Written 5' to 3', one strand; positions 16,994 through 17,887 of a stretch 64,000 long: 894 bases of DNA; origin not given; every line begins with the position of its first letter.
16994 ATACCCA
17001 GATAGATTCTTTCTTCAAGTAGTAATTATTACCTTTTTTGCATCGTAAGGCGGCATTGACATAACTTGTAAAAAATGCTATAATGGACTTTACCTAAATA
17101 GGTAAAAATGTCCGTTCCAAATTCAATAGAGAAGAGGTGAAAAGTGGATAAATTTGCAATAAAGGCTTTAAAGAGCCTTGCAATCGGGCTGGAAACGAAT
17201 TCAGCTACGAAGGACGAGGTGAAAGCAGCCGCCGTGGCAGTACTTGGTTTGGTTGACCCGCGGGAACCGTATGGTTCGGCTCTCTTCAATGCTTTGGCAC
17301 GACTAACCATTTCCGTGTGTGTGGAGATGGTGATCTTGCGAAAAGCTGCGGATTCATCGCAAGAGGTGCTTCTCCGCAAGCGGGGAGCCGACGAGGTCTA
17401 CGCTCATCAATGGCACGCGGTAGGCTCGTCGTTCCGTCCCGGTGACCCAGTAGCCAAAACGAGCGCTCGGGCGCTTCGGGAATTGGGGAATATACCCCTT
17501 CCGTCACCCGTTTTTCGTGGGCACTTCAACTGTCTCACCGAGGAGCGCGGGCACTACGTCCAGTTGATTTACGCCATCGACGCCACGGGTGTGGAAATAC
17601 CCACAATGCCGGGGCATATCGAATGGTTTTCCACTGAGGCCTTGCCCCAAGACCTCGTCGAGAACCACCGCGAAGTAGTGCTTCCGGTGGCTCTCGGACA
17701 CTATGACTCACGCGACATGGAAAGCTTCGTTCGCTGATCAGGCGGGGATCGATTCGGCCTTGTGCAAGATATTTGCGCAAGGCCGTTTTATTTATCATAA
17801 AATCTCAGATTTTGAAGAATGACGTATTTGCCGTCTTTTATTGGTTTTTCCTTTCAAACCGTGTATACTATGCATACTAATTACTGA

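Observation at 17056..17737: Second promoter-equipped GC-rich insert between rfbG and rfbH, encoding a degenerate Nudix-like protein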

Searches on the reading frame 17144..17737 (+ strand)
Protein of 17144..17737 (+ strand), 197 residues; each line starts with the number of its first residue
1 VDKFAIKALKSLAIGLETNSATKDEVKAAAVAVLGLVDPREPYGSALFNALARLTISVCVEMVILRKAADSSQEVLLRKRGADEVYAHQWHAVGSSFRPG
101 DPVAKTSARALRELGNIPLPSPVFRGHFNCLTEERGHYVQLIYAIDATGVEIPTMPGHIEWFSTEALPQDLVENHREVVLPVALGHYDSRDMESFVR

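Call 7: search_protein_families(library=pfam, proteins=[window:17144-17737:+], max_evalue=0.01)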
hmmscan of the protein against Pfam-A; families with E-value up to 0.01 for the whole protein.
window:17144-17737:+ (197 aa): 1 family
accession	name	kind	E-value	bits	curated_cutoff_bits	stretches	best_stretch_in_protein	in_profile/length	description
PF00293.34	NUDIX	-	0.0021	18.5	21.1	1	70-179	12-131/134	NUDIX domain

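Call 8: search_protein_families(library=ncbifam, proteins=[window:17144-17737:+], max_evalue=0.01)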
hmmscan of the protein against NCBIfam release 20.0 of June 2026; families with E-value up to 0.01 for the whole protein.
window:17144-17737:+ (197 aa): 0 families

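Call 9: find_homologous_proteins(query=window:17144-17734:+, max_evalue=0.001)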
Query window:17144-17734:+ (197 aa): 4 proteins with E <= 0.001 among 995 candidates.
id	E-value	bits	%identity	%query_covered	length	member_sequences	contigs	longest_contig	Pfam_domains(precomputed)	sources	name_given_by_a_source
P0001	2.6e-125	433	100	100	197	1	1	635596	-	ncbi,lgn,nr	ncbi:MAG: hypothetical protein Q7S04_03645 [Candidatus Moranbacteria bacterium]|nr:hypothetical prot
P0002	4.0e-83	296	70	97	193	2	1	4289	-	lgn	-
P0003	6.2e-83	295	70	97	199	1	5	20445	PF00293.35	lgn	-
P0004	1.2e-57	213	54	99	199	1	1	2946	-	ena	-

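Call 10: find_encoding_contigs(protein=P0003, flank=8000)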
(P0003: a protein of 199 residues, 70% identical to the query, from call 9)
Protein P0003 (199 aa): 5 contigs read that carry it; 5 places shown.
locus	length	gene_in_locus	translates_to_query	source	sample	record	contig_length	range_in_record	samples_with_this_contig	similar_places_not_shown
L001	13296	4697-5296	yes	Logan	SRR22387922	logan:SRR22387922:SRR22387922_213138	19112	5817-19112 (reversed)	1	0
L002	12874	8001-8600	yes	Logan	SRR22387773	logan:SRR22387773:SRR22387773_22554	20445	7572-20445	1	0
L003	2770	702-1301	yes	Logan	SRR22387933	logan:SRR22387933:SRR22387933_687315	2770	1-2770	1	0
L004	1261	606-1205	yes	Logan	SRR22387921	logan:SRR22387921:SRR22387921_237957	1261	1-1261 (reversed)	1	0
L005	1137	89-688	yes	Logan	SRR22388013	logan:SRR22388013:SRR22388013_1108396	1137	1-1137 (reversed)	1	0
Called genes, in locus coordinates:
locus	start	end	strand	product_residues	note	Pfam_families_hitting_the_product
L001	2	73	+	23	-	?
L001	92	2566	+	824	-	PF13231:PMT_2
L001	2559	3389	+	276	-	PF00483:NTP_transferase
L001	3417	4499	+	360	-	PF01370:Epimerase, PF02719:Polysacc_synt_2, PF04321:RmlD_sub_bind, PF07993:NAD_binding_4 (faint), PF16363:GDP_Man_Dehyd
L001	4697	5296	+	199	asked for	PF00293:NUDIX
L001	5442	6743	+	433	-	PF01041:DegT_DnrJ_EryC1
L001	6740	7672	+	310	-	PF01073:3Beta_HSD, PF01370:Epimerase, PF04321:RmlD_sub_bind, PF16363:GDP_Man_Dehyd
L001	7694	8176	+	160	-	PF00908:dTDP_sugar_isom, PF05523:FdtA (weak), PF14667:Polysacc_synt_C (weak)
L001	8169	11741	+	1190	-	PF00535:Glycos_transf_2, PF10111:Glyco_tranf_2_2, PF13641:Glyco_tranf_2_3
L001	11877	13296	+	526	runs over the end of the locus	-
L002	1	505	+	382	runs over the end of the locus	PF13439:Glyco_transf_4, PF00534:Glycos_transf_1, PF13692:Glyco_trans_1_4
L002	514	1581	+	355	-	PF00535:Glycos_transf_2, PF10111:Glyco_tranf_2_2, PF13641:Glyco_tranf_2_3, PF13632:Glyco_trans_2_3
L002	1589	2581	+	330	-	PF00535:Glycos_transf_2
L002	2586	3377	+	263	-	PF13489:Methyltransf_23, PF13847:Methyltransf_31, PF08241:Methyltransf_11, PF08242:Methyltransf_12, PF13649:Methyltransf_25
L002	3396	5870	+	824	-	PF13231:PMT_2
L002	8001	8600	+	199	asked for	PF00293:NUDIX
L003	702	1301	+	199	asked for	PF00293:NUDIX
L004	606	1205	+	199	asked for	PF00293:NUDIX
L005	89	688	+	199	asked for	PF00293:NUDIX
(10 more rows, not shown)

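Call 11: find_encoding_contigs(protein=P0002, flank=8000)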
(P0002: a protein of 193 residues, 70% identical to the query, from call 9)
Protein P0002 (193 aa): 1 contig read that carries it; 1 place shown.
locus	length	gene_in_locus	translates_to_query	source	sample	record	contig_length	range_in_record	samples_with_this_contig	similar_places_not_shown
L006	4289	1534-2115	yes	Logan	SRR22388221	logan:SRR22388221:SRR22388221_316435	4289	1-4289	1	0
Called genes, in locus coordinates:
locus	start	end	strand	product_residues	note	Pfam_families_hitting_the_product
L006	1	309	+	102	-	?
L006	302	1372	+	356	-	PF01073:3Beta_HSD (weak), PF01370:Epimerase, PF02719:Polysacc_synt_2, PF04321:RmlD_sub_bind, PF07993:NAD_binding_4 (faint), PF16363:GDP_Man_Dehyd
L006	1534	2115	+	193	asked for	-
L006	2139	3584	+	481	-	PF01041:DegT_DnrJ_EryC1, PF00266:Aminotran_5 (faint)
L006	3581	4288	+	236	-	?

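Call 12: find_encoding_contigs(protein=P0004, flank=8000)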
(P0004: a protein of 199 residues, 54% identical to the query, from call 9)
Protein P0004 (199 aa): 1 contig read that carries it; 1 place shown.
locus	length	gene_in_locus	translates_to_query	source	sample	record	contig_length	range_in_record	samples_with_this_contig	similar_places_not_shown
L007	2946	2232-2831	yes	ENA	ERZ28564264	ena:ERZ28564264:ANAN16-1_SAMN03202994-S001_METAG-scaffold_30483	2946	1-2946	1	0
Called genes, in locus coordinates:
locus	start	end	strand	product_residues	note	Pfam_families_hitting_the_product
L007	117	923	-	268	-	PF00665:rve, PF13683:rve_3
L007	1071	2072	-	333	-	PF13936:HTH_38, PF00665:rve (weak)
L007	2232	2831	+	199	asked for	-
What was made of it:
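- The GC-rich type occurs beside transposase genes in L007 (call 12).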

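Call 19: search_protein_families(library=pfam, proteins=[P0002, P0003, P0004], max_evalue=0.05)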
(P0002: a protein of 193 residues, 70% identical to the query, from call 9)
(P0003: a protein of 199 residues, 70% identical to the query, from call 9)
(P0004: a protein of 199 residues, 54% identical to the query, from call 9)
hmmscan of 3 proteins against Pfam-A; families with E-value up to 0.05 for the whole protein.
P0002 (193 aa): 1 family
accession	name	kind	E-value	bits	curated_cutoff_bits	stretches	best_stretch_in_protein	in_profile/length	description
PF00293.34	NUDIX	-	0.00028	21.3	21.1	1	59-175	8-131/134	NUDIX domain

P0003 (199 aa): 1 family
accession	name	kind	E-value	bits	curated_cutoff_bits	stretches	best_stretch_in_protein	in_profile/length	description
PF00293.34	NUDIX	-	9.5e-08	32.6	21.1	1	71-180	12-130/134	NUDIX domain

P0004 (199 aa): 2 families
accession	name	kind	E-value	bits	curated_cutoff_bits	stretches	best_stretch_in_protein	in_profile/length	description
PF00293.34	NUDIX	-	4e-05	24.1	21.1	1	70-180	12-131/134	NUDIX domain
PF14815.12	NUDIX_4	-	0.026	14.7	35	1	70-113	7-47/113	NUDIX domain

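Call 24: search_solved_structures(query=A1, max_evalue=1, show_alignments=3)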
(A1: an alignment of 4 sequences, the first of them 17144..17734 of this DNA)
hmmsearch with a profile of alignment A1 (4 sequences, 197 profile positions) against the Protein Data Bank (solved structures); distinct sequences matched with E-value up to 1: 26.
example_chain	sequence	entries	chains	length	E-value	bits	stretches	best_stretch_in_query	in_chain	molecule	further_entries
4kyx_A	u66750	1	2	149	0.0008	22.2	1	72-172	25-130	ADP-ribose pyrophosphatase MutT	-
3grn_A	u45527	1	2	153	0.0059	19.4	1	73-165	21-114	MutT related protein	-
2yyh_A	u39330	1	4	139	0.0069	19.2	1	93-187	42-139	8-OXO-dGTPase domain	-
2duk_A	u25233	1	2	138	0.017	17.9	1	72-166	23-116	MS0616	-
7nnj_A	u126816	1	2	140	0.018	17.9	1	72-166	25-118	Diphosphoinositol polyphosphate phosphohydrolase 2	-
6dt3_A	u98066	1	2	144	0.021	17.6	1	75-137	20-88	Nucleoside triphosphatase NudI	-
9t4d_A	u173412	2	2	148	0.024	17.4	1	70-166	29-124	Diphosphoinositol polyphosphate phosphohydrolase 1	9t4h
5ltu_A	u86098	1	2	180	0.034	16.9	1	72-166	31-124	Diphosphoinositol polyphosphate phosphohydrolase 2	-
2b06_A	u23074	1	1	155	0.042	16.6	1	66-169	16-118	MutT/nudix family protein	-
3fk9_A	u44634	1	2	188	0.079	15.7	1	89-162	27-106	Mutator MutT protein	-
9t4m_A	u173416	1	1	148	0.086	15.6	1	71-166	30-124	Diphosphoinositol polyphosphate phosphohydrolase 1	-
6pck_A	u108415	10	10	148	0.1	15.4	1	71-166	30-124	Diphosphoinositol polyphosphate phosphohydrolase 1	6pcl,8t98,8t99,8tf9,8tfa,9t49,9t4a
4dyw_A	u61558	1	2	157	0.11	15.2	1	78-176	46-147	MutT/NUDIX family protein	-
3n77_A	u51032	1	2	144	0.12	15.2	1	82-117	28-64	Nucleoside triphosphatase nudI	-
9t48_A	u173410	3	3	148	0.12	15.2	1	71-166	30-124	Diphosphoinositol polyphosphate phosphohydrolase 1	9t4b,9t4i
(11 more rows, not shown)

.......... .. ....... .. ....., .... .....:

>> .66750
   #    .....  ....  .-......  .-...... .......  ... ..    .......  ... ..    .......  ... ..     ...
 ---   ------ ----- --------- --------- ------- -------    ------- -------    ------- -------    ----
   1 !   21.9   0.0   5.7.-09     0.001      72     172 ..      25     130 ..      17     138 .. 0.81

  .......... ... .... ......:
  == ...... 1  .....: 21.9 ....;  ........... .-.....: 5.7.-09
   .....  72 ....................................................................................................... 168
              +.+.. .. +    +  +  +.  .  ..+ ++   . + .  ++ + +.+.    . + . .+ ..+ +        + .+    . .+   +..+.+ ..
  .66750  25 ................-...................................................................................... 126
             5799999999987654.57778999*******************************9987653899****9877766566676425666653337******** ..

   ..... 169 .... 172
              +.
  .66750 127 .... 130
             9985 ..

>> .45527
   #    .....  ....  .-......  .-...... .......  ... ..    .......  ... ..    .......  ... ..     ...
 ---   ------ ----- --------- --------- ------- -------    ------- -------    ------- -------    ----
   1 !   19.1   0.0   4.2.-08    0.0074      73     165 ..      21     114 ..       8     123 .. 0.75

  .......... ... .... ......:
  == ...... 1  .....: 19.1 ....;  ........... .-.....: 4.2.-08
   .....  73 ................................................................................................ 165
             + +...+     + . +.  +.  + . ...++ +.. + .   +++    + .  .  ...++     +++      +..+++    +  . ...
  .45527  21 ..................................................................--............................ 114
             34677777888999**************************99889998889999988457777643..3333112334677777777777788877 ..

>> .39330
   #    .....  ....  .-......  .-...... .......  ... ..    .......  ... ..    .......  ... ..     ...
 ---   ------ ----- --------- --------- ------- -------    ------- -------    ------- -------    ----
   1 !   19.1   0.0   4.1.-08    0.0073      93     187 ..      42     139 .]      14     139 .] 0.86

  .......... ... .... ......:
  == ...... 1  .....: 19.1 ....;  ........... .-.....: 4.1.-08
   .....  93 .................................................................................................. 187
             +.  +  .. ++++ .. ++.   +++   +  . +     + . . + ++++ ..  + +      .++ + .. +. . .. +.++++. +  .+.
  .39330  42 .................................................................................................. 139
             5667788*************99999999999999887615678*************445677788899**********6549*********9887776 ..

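Call 26: find_related_loci(query=A1, collection=genome_contigs, flank=8000)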
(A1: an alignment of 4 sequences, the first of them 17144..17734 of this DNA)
Query A1 (197 aa) in genome_contigs; peptide patterns used: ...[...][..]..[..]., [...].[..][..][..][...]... (x = any residue, [..] = any of these).
49 stretches matched a pattern; 1 encode a relative of the query (tblastn E <= 1e-3); 1 distinct loci.
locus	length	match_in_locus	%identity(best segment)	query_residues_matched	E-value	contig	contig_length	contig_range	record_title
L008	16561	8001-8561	34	1-189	2e-28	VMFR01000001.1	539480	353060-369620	MAG: Parcubacteria group bacterium Gr01-1014_31 G01um101431_scaffold_12, whole genome shotgun sequence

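Call 27: find_related_loci(query=A1, collection=viral_contigs, flank=8000)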
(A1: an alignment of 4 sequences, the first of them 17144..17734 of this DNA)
Query A1 (197 aa) in viral_contigs; peptide patterns used: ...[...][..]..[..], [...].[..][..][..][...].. (x = any residue, [..] = any of these).
14 stretches matched a pattern, but none encodes a relative of the query by tblastn (E <= 1e-3).
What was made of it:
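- Tried and rejected: No relatives in IMG/VR (call 27).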

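Call 31: search_protein_representatives(alignment_id=A1)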
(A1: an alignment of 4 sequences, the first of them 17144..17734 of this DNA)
Query: 4 sequences, 197 profile positions. Proteins with E-value up to 0.001 (for the whole library): 624; up to 1e-10: 187; up to 1e-30: 12. The best 150 are listed.
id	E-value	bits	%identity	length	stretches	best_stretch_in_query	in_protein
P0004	2.3e-99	347.2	-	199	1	1-197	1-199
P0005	3.9e-36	140.8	-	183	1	20-185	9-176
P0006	6.4e-35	136.8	-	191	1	30-191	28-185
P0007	1.1e-34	136.1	-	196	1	30-186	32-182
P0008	4.3e-34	134.1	-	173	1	23-187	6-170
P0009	3.1e-33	131.3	-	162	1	39-179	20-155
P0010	9.8e-33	129.7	-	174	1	24-188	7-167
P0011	1.9e-32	128.8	-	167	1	24-189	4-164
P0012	3.4e-32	127.9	-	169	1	26-187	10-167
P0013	3.5e-32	127.9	-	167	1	30-184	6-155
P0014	4.5e-32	127.5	-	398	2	22-191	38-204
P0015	5.1e-32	127.4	-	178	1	32-190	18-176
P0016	1.3e-30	122.8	-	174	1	23-188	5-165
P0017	4.0e-30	121.2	-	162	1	24-183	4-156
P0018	4.9e-30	120.9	-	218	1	24-192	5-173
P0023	4.2e-28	114.6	-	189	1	25-187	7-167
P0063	2.4e-21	92.5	-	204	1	16-186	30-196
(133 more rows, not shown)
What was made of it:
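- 17144..17737 (+): CDS of 197 aa: three N-terminal helices plus a Nudix fold, with modified Nudix box G94-SSFRPG-D101-x7-R109-ALR-E113-LG. Family profile search (call 31).
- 624 representatives at E<=1e-3 and 187 at E<=1e-10 (call 31).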

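Call 32: predict_structure(alignment_id=A1)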
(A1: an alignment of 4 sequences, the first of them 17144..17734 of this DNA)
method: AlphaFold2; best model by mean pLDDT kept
length: 197 residues; sequences in the alignment: 4
mean_pLDDT: 71.6   pTM: 0.65
mean pLDDT of the five models: 71.6, 70.1, 44.5, 43.2, 40.9
residues with pLDDT >= 90: 33; 70-90: 71; 50-70: 77; < 50: 16
segments of 3 or more residues with pLDDT < 50: 190-197
pLDDT, mean of each block of 10 residues (from residue 1): 61 62 64 58 51 57 89 91 77 73 67 79 75 58 87 89 93 86 70 34
secondary structure, 60 per line:
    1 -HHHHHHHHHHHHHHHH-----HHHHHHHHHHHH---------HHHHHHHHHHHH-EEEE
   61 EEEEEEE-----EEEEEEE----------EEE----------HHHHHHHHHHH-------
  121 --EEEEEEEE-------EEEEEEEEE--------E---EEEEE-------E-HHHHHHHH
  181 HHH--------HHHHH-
elements in order: H2-17 H23-34 H44-55 E57-67 E73-79 E90-92 H103-113 E123-130 E138-146 E159-163 H173-183 H192-196

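Call 34: search_protein_families(library=pfam, alignment_id=A2, max_evalue=0.01)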
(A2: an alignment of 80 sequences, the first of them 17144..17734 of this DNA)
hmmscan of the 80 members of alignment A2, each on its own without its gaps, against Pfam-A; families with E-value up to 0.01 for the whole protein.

A. member 1, window:17144-17734:+ (197 aa): 1 family
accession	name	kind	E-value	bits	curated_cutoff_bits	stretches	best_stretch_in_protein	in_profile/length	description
PF00293.34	NUDIX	-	0.0021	18.5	21.1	1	70-179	12-131/134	NUDIX domain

B. families by the number of members that match (of 80 scanned): 3 families
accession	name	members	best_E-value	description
PF00293.34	NUDIX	64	8.2e-10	NUDIX domain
PF14815.12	NUDIX_4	16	1.4e-06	NUDIX domain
PF13869.12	NUDIX_2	1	0.00051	Nucleotide hydrolase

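Call 35: search_protein_families(library=ncbifam, alignment_id=A2, max_evalue=0.01)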
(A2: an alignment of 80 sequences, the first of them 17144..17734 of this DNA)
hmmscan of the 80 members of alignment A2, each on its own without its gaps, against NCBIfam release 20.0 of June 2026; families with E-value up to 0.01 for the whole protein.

A. member 1, window:17144-17734:+ (197 aa): 0 families

B. families by the number of members that match (of 80 scanned): 11 families
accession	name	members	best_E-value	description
NF006530.0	PRK08999.1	33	5.8e-07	Nudix family hydrolase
TIGR00586.1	mutt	31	1.2e-09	8-oxo-dGTP diphosphatase MutT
NF008044.0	PRK10776.1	20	1e-07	8-oxo-dGTP diphosphatase MutT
NF011963.0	PRK15434.1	15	1.6e-05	GDP-mannose mannosyl hydrolase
NF012016.0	PRK15472.1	13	1e-05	nucleoside triphosphatase NudI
NF007834.0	PRK10546.1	13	3.3e-05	pyrimidine (deoxy)nucleoside triphosphate diphosphatase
NF041652.1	Nud_hyd_Dein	6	0.0025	Nudix hydrolase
NF002995.0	PRK03759.1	3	0.00082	isopentenyl-diphosphate Delta-isomerase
NF001936.0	PRK00714.1-3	1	0.0011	RNA pyrophosphohydrolase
NF003789.0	PRK05379.2-1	1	0.0089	bifunctional nicotinamide mononucleotide adenylyltransferase/ADP-ribose pyrophosphatase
NF040869.1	G3PDH_Arch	1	0.0096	NADP-dependent glyceraldehyde-3-phosphate dehydrogenase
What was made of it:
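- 15 of 80 members weakly hit the NCBIfam GDPMH model (call 35).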
